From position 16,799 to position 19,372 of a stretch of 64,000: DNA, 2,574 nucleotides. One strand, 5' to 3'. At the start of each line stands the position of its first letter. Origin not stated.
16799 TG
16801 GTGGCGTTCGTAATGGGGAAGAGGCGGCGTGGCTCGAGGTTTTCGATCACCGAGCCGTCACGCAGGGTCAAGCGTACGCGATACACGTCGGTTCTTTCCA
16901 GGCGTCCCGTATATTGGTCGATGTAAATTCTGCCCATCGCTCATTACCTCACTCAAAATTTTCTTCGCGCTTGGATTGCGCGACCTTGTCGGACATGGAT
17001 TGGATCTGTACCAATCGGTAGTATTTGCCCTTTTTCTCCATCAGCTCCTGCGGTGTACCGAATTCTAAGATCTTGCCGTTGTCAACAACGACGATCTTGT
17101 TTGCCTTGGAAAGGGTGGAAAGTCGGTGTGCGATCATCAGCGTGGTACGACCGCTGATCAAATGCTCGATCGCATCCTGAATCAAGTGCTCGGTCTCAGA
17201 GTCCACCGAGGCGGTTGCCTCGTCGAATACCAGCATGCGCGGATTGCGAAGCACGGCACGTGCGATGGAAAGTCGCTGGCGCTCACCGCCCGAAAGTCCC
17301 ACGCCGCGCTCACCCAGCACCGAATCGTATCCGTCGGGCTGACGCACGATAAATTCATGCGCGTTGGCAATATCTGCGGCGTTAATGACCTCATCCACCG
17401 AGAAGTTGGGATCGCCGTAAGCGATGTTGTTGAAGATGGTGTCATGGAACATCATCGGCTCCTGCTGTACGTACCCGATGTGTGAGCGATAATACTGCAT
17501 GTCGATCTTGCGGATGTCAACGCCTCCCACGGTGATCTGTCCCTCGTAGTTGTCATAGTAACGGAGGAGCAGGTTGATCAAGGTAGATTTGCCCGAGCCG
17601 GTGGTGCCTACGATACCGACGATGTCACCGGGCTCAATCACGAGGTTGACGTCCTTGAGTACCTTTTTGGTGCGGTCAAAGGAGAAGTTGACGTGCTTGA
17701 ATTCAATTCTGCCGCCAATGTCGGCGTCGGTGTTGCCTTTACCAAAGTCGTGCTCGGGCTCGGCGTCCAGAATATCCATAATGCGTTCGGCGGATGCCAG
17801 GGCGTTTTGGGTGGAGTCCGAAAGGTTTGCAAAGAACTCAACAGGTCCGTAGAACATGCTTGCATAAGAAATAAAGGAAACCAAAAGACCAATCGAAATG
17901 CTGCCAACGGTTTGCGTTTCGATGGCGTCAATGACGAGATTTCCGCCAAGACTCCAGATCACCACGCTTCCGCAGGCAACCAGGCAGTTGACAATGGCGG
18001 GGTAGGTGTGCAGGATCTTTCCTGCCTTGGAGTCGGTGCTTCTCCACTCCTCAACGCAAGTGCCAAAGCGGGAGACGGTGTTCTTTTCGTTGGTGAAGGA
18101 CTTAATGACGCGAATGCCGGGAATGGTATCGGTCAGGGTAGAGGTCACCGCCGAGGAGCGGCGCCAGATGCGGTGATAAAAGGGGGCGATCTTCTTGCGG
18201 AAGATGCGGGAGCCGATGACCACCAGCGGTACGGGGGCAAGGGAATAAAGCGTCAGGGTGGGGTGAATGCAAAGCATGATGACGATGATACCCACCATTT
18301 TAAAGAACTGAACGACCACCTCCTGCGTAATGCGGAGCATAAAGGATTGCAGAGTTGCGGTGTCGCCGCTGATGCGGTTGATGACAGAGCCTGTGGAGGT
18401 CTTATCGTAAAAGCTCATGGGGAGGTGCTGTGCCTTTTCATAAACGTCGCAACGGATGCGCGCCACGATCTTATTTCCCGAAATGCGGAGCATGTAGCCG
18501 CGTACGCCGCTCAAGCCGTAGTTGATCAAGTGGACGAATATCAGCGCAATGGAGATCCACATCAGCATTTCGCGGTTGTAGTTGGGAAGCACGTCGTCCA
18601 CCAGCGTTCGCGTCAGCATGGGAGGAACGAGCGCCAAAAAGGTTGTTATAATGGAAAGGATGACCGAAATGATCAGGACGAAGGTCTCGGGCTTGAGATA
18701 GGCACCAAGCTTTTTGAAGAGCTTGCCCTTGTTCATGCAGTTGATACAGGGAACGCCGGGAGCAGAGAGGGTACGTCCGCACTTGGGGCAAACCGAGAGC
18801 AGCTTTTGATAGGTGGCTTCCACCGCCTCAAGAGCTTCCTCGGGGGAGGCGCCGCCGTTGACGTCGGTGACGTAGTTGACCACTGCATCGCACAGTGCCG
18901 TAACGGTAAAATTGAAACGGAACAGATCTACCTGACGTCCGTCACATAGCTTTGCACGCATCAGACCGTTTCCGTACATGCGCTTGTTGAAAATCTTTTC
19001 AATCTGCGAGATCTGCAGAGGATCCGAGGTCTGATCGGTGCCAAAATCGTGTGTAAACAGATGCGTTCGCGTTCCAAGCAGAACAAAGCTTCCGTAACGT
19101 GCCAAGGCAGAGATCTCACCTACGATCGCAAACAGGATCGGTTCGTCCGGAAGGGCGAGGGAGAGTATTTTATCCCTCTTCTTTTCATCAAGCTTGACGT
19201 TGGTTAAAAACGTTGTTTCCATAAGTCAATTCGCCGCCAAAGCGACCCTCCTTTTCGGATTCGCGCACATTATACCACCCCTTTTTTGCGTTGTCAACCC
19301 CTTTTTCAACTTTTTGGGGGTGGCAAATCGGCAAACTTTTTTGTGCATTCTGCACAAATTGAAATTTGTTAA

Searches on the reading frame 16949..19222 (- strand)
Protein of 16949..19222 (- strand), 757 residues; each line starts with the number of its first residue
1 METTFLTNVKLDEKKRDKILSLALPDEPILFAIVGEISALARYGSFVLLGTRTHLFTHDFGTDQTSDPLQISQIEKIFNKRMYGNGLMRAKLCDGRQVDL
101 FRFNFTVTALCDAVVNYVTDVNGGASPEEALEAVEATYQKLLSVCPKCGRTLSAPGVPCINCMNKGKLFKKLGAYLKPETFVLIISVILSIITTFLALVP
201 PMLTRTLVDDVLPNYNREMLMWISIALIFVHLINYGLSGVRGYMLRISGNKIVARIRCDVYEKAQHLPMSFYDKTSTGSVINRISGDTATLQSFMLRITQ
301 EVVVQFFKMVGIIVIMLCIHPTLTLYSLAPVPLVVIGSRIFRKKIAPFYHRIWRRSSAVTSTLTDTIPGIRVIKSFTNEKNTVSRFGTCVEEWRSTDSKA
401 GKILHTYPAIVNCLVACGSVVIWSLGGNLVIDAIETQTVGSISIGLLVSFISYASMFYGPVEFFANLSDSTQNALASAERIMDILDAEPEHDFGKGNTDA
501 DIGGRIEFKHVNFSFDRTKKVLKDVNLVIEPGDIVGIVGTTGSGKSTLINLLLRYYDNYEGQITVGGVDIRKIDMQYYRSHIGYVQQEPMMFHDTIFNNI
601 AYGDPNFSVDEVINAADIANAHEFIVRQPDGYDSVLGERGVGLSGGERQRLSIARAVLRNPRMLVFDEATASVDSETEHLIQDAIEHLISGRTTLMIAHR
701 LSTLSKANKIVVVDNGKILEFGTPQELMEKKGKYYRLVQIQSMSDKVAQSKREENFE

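Call 14: search_protein_families(library=pfam, proteins=[window:16949-19222:-], max_evalue=0.00001)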
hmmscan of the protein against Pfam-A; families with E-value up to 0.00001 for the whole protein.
window:16949-19222:- (757 aa): 2 families
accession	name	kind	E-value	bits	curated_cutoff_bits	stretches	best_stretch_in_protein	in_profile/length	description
PF00664.28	ABC_membrane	-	1.3e-41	143.5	28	1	183-461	1-274/274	ABC transporter transmembrane region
PF00005.33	ABC_tran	-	5e-31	108.6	25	1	522-671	1-137/137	ABC transporter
